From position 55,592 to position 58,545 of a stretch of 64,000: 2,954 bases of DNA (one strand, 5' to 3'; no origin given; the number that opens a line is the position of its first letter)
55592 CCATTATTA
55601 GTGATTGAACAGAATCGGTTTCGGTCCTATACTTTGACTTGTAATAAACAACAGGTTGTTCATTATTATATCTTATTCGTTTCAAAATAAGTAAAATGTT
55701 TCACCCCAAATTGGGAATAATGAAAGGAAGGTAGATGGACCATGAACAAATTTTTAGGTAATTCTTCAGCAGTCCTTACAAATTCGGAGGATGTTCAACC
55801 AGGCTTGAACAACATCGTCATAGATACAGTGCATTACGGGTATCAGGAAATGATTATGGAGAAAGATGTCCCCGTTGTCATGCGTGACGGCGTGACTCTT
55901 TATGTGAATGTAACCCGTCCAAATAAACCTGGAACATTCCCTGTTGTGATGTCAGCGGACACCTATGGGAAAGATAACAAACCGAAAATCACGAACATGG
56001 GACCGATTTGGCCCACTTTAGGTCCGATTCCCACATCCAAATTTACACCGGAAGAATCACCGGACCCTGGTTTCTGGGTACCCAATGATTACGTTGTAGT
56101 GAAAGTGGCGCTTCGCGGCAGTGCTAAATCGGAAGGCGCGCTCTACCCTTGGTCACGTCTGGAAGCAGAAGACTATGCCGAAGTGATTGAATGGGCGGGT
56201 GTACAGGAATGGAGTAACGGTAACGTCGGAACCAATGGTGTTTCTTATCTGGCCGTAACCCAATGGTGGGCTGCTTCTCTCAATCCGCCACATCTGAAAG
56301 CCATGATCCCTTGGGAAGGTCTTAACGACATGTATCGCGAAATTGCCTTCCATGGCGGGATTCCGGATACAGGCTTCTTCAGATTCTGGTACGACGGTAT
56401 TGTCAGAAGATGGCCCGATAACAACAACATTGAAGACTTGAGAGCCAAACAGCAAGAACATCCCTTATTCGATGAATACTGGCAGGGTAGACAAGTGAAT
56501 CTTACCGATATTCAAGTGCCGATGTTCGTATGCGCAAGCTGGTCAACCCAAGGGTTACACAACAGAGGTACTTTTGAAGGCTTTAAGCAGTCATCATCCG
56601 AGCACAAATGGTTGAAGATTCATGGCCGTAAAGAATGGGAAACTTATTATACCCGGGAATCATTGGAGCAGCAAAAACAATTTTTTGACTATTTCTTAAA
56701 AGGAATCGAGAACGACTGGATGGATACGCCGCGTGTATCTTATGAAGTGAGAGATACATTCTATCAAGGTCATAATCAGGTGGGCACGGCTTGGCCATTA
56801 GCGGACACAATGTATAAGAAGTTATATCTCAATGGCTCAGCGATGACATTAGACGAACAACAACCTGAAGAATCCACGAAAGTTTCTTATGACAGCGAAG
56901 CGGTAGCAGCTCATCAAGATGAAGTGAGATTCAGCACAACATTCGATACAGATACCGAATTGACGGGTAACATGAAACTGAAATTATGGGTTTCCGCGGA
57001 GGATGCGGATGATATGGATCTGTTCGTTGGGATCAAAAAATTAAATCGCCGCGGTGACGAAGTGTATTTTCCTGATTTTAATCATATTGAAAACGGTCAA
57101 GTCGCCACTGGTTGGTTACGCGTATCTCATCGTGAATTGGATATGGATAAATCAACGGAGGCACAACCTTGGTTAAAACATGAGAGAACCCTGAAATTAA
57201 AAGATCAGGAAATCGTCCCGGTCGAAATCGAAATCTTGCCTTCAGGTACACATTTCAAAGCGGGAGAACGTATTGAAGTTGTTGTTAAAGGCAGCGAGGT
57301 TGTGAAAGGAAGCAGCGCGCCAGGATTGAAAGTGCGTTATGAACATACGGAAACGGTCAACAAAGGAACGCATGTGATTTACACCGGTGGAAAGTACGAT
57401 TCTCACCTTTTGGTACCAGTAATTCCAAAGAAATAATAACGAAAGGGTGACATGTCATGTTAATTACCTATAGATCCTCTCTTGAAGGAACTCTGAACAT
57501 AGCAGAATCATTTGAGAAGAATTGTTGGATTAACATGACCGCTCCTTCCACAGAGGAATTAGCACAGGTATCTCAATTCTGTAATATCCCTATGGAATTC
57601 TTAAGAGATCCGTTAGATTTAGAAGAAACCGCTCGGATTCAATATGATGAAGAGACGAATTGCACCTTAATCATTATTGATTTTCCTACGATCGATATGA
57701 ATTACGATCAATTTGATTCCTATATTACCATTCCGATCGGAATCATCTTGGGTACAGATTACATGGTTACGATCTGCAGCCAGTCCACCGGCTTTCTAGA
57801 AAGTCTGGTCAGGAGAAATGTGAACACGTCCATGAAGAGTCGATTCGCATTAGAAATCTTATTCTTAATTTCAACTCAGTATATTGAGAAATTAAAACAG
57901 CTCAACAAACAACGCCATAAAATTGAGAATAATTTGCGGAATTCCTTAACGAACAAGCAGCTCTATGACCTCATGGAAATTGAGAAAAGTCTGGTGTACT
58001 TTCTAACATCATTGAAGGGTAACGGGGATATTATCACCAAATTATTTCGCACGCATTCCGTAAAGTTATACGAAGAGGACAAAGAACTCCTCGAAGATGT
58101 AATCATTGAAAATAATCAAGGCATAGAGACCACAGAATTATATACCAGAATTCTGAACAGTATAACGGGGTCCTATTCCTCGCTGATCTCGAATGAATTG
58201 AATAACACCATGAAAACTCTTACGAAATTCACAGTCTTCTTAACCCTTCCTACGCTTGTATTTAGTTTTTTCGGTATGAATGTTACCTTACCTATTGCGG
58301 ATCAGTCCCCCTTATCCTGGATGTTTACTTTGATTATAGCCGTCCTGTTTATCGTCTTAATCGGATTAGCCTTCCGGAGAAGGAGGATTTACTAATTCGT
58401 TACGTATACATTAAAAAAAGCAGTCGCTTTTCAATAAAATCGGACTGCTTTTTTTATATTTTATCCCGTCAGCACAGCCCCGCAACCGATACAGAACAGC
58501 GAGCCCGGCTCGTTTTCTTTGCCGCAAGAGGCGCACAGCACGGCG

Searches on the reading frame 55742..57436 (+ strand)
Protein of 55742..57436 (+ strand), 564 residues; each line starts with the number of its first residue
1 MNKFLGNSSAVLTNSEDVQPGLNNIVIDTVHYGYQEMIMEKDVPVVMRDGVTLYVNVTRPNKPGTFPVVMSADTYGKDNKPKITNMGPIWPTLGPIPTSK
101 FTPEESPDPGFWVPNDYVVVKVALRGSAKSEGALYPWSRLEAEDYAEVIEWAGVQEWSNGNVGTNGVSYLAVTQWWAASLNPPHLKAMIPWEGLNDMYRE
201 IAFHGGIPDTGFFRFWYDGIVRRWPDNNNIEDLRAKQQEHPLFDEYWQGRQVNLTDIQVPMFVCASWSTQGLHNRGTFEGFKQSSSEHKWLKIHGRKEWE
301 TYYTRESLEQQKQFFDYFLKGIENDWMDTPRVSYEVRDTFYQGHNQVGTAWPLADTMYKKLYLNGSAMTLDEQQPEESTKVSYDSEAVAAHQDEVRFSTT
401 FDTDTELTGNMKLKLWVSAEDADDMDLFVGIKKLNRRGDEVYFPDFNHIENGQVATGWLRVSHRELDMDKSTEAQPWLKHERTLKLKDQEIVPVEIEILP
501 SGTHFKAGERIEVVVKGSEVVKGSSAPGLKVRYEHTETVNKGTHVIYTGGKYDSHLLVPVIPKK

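Call 16: search_protein_families(library=pfam, proteins=[window:55742-57436:+], max_evalue=0.001)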
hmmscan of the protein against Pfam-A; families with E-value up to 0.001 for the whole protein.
window:55742-57436:+ (564 aa): 2 families
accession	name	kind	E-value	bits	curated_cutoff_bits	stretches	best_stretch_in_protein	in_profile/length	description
PF08530.16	PepX_C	-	7.9e-42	144.1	22.5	1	324-556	1-216/217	X-Pro dipeptidyl-peptidase C-terminal non-catalytic domain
PF02129.25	Peptidase_S15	-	2.2e-39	136.2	23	1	49-291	1-253/262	X-Pro dipeptidyl-peptidase (S15 family)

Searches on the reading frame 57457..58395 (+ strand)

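Call 17: search_protein_families(library=pfam, proteins=[window:57457-58395:+], max_evalue=0.001)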
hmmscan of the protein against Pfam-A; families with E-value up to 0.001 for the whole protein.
window:57457-58395:+ (312 aa): 2 families
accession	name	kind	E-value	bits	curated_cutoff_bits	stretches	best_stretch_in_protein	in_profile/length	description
PF01544.23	CorA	-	3e-49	168.4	27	1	21-308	3-292/292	CorA-like Mg2+ transporter protein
PF20990.2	DUF2207_C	-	0.00022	21.5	33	1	115-310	18-188/247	Predicted membrane protein (DUF2207) C-terminal domain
